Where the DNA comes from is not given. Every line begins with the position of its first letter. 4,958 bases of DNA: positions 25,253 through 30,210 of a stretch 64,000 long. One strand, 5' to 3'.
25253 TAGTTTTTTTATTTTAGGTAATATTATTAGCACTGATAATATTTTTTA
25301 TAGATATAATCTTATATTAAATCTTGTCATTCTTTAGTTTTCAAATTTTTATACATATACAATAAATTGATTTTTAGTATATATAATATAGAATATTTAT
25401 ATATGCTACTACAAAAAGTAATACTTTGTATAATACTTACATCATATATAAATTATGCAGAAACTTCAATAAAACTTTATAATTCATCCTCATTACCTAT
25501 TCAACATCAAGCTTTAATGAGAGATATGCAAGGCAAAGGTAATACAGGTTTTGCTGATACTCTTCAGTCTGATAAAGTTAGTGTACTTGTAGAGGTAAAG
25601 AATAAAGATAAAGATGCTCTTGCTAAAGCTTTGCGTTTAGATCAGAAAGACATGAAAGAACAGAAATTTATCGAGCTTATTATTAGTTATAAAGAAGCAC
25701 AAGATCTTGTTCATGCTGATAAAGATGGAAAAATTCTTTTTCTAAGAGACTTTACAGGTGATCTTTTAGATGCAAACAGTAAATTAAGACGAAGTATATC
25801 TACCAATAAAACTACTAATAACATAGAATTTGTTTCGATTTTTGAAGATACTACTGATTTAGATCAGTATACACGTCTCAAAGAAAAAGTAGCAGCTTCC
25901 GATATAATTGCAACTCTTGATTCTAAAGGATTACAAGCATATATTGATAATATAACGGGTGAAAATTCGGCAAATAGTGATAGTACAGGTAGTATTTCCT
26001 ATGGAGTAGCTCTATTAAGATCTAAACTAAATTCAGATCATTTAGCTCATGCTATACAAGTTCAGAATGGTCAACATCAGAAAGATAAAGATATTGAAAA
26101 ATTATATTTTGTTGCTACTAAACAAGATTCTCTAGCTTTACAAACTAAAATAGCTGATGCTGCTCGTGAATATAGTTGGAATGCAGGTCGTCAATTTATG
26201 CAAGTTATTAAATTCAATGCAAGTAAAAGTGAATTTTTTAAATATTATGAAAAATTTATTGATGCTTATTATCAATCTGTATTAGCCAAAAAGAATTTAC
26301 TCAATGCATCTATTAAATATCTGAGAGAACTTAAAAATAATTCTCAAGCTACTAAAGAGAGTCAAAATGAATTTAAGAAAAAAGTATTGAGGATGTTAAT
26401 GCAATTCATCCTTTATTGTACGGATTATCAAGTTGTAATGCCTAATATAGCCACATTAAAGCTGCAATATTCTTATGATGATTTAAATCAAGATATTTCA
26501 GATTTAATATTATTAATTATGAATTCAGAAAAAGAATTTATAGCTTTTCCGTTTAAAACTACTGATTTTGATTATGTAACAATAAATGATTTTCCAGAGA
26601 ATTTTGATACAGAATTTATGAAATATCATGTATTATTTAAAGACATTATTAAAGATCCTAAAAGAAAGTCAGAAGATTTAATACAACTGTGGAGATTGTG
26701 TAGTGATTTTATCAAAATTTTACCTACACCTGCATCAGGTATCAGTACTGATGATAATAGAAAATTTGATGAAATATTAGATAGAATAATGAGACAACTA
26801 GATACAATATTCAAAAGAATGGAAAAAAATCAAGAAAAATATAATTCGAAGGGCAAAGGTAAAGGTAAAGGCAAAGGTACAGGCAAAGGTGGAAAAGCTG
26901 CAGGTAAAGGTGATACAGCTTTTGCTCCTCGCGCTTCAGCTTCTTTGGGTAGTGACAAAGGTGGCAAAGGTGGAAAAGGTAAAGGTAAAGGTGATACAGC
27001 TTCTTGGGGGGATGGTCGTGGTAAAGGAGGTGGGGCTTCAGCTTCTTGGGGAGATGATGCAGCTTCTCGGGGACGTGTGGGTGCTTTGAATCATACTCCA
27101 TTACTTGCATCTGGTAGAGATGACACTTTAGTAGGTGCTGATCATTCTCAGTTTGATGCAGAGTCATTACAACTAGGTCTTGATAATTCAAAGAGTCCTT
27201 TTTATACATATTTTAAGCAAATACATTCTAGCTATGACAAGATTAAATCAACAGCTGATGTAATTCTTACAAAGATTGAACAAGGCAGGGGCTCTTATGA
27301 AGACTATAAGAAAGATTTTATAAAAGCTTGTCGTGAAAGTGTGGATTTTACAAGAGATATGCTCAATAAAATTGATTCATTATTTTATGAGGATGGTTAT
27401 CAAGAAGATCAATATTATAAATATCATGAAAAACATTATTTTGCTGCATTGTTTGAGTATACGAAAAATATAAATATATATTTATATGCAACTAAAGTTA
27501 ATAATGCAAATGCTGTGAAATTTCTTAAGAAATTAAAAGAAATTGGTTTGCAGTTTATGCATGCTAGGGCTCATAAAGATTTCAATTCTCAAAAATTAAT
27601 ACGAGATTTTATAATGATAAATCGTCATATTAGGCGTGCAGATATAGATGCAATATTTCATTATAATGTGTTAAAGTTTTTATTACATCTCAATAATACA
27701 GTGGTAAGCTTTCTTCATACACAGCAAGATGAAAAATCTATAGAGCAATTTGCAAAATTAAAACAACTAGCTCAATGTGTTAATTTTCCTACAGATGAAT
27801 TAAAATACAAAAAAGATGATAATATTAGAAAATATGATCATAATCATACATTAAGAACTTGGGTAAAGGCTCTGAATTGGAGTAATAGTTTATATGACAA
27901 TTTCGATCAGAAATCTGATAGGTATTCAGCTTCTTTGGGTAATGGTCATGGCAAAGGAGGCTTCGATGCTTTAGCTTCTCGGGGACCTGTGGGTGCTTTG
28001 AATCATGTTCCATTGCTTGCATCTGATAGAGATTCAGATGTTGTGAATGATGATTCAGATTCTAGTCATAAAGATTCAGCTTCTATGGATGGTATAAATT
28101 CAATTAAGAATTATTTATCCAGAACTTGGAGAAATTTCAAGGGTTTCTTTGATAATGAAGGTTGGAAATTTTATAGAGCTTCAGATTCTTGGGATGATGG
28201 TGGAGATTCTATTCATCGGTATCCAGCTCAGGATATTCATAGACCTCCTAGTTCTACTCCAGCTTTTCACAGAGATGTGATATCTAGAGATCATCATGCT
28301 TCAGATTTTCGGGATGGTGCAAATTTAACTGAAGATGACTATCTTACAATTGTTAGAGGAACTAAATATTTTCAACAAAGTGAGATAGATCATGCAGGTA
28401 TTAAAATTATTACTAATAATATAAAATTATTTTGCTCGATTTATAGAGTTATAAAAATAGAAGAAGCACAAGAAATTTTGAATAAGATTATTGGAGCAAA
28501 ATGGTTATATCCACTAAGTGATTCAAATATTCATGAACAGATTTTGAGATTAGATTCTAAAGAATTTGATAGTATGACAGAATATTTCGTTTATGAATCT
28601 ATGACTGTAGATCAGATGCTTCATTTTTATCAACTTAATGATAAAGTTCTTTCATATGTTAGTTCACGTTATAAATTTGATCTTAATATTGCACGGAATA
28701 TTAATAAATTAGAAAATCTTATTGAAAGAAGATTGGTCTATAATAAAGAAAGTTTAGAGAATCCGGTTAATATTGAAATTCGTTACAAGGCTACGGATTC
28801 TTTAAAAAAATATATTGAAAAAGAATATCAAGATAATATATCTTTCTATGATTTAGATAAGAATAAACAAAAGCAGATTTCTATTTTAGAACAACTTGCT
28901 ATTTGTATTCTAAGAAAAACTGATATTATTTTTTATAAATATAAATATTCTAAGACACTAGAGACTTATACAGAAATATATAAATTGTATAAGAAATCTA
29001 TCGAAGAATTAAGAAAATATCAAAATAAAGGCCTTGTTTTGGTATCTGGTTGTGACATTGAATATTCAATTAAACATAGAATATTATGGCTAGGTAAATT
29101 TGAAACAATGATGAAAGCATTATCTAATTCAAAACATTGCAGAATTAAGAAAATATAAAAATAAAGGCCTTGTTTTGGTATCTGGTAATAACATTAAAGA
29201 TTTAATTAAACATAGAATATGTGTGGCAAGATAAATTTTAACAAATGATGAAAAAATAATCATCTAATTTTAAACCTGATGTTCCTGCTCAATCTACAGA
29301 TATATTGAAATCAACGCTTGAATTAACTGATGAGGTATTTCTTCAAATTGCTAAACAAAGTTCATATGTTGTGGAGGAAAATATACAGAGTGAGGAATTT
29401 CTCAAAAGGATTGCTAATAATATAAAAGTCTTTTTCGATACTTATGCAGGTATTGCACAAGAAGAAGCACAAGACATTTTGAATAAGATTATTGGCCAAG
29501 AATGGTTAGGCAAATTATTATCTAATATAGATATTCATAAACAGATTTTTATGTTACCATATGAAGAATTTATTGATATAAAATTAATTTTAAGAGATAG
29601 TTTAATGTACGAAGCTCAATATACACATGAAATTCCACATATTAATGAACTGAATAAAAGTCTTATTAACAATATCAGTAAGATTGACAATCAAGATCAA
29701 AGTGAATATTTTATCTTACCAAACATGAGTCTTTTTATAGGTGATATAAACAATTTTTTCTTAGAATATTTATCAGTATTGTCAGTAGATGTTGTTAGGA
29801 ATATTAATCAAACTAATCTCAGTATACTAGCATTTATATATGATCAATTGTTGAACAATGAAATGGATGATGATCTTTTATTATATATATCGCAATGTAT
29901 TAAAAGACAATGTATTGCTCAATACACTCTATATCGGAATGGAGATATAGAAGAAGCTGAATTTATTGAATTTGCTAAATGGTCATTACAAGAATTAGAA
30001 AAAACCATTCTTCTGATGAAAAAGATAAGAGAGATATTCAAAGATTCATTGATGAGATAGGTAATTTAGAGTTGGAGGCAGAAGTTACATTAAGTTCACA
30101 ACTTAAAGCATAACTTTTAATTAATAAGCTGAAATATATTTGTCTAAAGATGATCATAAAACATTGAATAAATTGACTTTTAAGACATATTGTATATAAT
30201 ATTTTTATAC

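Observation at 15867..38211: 22-kb island encoding a paralogous family of secreted proteins with a conserved N-terminal domain and hypervariable, repeat-bearing C-termini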

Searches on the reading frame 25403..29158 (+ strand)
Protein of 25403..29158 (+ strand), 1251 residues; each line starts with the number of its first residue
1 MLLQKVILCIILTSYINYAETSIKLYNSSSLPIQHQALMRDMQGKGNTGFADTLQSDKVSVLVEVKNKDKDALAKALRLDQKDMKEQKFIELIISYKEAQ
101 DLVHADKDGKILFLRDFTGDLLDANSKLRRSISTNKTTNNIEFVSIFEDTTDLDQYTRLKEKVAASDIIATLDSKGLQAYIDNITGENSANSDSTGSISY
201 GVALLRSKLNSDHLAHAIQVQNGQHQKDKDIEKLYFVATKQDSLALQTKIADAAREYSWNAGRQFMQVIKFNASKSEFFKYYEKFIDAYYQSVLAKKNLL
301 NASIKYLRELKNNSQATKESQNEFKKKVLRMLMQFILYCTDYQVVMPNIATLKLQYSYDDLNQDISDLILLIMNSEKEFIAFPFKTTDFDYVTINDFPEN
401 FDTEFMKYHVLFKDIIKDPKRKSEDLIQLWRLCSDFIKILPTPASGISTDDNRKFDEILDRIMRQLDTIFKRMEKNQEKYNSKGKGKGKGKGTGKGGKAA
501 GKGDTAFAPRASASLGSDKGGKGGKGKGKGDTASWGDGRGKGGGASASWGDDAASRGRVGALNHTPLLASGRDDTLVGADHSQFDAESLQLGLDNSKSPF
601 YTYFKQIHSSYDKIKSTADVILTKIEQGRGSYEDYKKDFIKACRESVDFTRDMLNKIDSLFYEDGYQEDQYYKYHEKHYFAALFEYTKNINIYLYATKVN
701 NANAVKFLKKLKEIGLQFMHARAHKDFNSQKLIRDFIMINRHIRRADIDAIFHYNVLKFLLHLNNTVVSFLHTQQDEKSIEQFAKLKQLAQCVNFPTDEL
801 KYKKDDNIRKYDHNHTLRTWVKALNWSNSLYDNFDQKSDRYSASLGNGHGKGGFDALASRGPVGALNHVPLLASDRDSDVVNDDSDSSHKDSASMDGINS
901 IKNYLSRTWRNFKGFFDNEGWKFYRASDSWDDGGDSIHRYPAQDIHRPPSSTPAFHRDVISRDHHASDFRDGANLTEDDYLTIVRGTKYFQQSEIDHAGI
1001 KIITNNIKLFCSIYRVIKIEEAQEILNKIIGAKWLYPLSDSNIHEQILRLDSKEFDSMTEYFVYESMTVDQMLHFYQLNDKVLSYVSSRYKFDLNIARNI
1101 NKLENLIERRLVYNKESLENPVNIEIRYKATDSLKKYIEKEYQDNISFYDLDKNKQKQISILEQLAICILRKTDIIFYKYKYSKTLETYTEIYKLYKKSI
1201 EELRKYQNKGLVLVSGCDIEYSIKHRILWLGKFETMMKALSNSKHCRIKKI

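Call 7: search_protein_families(library=pfam, proteins=[window:25403-29158:+], max_evalue=1)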
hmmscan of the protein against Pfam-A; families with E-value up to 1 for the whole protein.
window:25403-29158:+ (1251 aa): 0 families

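Call 8: search_protein_families(library=ncbifam, proteins=[window:25403-29158:+], max_evalue=1)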
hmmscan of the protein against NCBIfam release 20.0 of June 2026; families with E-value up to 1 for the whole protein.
window:25403-29158:+ (1251 aa): 0 families

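Call 35: list_cluster_members(proteins=[P0006, window:25403-29158:+, window:15867-17753:-, window:21442-22860:+, window:41013-41861:+, window:50802-51593:+, window:35527-38211:+, window:18616-21324:+, window:11234-12802:+, window:45164-47062:+])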
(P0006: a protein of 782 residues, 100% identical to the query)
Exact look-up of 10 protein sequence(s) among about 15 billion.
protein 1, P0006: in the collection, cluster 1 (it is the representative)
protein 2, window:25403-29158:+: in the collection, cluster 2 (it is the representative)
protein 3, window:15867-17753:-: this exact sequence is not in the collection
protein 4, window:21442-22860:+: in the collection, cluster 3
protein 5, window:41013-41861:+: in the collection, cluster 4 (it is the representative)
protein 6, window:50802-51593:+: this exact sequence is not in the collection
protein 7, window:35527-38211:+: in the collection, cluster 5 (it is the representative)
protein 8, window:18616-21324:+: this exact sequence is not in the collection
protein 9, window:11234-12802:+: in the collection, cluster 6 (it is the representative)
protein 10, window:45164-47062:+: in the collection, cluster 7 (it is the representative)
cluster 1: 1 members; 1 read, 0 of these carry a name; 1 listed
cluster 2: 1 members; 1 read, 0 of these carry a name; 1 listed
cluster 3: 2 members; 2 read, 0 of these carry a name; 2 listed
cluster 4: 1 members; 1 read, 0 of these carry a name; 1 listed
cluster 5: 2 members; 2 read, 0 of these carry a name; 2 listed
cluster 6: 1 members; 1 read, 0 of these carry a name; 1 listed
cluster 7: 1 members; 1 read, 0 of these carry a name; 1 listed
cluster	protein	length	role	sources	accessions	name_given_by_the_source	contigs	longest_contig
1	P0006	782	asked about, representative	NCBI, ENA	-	-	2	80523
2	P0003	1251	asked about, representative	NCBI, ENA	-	-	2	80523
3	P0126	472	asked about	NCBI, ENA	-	-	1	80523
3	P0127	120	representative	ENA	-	-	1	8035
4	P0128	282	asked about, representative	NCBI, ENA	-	-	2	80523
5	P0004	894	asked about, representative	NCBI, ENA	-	-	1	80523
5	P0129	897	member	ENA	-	-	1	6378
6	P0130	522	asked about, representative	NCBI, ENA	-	-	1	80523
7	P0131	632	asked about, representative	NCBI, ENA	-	-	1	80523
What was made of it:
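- Tried and rejected: B's 90% cluster is represented by a 120-aa C-terminal fragment (call 35).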

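Call 70: search_protein_families(library=phrogs, proteins=[window:25403-29158:+], max_evalue=0.01)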
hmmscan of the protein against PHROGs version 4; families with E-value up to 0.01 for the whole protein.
window:25403-29158:+ (1251 aa): 0 families

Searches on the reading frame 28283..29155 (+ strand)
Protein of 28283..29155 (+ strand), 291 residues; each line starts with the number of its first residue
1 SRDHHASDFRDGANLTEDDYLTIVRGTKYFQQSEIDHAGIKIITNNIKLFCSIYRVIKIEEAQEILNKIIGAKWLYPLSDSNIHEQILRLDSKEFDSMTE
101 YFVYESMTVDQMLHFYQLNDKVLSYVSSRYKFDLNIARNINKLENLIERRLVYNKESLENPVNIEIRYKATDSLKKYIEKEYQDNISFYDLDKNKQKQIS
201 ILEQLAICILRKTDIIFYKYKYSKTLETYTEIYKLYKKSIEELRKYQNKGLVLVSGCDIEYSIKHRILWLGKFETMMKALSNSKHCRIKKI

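Call 59: find_homologous_proteins(query=A5, max_evalue=0.01)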
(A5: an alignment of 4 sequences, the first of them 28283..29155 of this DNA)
Query A5 (4 sequences): 8000 candidates shared short words with the query, none scored E <= 0.01.
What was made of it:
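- Tried and rejected: The profile search with the module-2/C-domain alignment (call 59).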

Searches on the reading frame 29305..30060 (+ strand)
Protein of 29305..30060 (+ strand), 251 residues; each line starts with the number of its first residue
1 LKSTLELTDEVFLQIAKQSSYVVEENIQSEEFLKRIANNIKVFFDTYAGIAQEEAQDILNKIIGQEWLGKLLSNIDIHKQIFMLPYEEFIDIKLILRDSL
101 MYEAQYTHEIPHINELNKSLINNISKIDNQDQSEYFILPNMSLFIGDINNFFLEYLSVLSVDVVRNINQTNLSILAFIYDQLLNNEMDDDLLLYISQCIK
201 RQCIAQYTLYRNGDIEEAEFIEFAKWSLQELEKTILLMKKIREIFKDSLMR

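Call 7: search_protein_families(library=pfam, proteins=[window:29305-30060:+], max_evalue=1)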
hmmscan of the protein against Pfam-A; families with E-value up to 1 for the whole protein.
window:29305-30060:+ (251 aa): 1 family
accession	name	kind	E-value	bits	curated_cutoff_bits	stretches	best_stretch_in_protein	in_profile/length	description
PF00784.22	MyTH4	-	0.016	16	27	0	6-22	13-29/105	MyTH4 domain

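Call 8: search_protein_families(library=ncbifam, proteins=[window:29305-30060:+], max_evalue=1)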
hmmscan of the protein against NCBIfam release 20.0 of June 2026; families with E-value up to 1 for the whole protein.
window:29305-30060:+ (251 aa): 1 family
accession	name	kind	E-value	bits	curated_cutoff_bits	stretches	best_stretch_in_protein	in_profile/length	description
NF002578.0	PRK02230.1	equivalog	0.16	11.4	246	1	202-249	124-171/185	inorganic pyrophosphatase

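Call 70: search_protein_families(library=phrogs, proteins=[window:29305-30060:+], max_evalue=0.01)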
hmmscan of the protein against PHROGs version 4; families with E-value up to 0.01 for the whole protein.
window:29305-30060:+ (251 aa): 0 families
